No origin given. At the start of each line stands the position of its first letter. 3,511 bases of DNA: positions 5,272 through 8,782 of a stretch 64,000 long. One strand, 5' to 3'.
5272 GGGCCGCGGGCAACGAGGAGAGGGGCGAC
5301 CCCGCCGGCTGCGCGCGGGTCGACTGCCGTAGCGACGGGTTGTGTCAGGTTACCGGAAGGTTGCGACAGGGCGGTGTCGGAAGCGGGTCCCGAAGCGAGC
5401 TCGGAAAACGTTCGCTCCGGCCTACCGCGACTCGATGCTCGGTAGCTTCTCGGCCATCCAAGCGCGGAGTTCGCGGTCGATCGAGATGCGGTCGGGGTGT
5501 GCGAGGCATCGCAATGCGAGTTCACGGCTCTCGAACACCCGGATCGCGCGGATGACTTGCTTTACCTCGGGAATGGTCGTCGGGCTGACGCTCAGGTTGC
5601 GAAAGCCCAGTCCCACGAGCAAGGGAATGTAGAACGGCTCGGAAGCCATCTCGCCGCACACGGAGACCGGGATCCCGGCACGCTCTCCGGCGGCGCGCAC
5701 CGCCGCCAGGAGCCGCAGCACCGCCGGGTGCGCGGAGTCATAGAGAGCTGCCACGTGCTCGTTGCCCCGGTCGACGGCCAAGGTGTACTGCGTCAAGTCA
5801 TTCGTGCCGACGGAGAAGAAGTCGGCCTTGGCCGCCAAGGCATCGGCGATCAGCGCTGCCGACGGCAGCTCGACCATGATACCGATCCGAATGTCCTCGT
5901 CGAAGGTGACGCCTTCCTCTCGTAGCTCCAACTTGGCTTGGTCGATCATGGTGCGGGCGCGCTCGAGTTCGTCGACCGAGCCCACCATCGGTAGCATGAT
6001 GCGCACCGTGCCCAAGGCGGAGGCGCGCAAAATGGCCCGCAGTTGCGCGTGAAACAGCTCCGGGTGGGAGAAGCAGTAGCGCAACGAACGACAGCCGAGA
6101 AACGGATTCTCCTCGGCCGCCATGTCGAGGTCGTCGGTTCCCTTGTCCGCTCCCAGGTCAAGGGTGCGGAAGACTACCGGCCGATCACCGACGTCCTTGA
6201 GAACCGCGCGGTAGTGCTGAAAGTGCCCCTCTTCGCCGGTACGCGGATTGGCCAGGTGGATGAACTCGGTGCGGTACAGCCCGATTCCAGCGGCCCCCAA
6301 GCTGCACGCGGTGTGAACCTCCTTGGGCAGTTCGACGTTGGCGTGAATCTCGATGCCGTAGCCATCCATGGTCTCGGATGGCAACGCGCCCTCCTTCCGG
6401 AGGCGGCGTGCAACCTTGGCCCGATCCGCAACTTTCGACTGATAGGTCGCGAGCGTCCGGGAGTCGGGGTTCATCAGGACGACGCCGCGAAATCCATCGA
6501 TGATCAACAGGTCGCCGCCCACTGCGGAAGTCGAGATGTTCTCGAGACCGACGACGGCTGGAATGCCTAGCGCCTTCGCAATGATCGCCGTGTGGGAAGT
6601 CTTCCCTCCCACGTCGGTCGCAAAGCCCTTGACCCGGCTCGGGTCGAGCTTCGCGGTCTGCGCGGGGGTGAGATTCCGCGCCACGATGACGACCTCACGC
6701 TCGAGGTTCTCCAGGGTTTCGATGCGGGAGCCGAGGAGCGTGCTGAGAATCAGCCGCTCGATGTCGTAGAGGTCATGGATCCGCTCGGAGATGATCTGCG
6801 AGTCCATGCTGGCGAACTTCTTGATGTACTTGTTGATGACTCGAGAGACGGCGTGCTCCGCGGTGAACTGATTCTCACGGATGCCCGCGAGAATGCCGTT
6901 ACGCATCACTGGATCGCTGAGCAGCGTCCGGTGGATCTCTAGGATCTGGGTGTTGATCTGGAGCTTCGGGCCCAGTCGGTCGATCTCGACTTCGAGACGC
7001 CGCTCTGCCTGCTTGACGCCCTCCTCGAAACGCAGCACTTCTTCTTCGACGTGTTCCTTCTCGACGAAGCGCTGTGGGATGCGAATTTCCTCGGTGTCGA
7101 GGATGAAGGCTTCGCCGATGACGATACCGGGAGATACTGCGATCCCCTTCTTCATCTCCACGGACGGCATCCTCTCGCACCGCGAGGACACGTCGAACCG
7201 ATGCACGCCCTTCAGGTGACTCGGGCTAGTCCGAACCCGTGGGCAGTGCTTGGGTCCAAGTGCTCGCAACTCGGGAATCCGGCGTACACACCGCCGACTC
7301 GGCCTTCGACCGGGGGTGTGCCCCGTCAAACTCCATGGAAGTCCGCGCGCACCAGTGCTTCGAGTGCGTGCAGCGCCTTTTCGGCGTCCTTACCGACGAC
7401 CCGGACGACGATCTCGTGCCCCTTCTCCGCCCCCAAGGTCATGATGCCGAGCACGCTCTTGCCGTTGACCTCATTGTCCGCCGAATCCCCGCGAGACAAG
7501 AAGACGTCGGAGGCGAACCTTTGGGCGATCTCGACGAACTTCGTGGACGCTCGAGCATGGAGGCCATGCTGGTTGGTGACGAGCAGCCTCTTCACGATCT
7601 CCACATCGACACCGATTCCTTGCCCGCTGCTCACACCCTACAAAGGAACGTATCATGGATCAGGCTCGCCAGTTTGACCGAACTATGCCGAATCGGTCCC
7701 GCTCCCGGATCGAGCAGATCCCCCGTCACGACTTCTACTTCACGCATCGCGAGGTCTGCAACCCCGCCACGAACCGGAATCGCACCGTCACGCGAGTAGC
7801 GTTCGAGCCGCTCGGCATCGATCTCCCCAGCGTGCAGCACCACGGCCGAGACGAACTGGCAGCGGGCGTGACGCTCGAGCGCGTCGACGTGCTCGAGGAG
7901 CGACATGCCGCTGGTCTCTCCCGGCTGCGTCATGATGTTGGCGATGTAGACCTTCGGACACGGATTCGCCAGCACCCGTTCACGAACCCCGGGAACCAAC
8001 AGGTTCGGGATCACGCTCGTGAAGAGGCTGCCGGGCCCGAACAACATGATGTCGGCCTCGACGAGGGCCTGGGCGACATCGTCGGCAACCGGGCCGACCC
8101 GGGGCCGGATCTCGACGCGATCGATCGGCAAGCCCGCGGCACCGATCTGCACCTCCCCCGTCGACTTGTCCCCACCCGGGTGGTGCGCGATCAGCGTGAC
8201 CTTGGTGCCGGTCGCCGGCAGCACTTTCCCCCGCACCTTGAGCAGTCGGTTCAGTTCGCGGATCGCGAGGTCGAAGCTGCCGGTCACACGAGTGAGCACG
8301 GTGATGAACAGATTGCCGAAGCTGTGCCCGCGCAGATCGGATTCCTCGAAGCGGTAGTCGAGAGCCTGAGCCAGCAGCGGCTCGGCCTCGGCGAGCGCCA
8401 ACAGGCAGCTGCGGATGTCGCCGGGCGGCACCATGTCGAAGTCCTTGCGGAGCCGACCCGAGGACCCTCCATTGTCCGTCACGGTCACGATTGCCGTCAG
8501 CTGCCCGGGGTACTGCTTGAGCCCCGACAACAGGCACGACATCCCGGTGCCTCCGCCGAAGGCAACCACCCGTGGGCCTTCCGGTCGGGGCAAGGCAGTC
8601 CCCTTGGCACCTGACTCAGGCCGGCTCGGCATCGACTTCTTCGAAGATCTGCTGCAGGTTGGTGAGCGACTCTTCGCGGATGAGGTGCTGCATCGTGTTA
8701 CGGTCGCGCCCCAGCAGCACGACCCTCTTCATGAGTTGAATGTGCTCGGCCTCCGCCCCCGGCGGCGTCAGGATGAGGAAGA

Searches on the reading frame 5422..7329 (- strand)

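Call 78: search_protein_families(library=pfam, proteins=[window:5422-7329:-], max_evalue=0.001)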
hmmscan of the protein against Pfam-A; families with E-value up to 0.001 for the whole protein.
window:5422-7329:- (635 aa): 3 families
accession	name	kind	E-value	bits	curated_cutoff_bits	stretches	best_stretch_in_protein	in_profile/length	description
PF02896.24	PEP-utilizers_C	-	2e-104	349.3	22.8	1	309-596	3-291/293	PEP-utilising enzyme, PEP-binding domain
PF05524.18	PEP-utilisers_N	-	9.2e-27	94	24.4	1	61-183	1-121/121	PEP-utilising enzyme, N-terminal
PF00391.29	PEP-utilizers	-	2e-23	82.2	23.1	1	210-282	2-72/72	PEP-utilising enzyme, mobile domain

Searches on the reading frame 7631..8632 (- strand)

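Call 78: search_protein_families(library=pfam, proteins=[window:7631-8632:-], max_evalue=0.001)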
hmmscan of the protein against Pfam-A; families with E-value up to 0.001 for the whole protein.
window:7631-8632:- (333 aa): 1 family
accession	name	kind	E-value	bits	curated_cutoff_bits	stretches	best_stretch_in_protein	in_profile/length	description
PF01933.23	CofD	-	3.4e-93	312.5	30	1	22-306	1-289/290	2-phospho-L-lactate transferase CofD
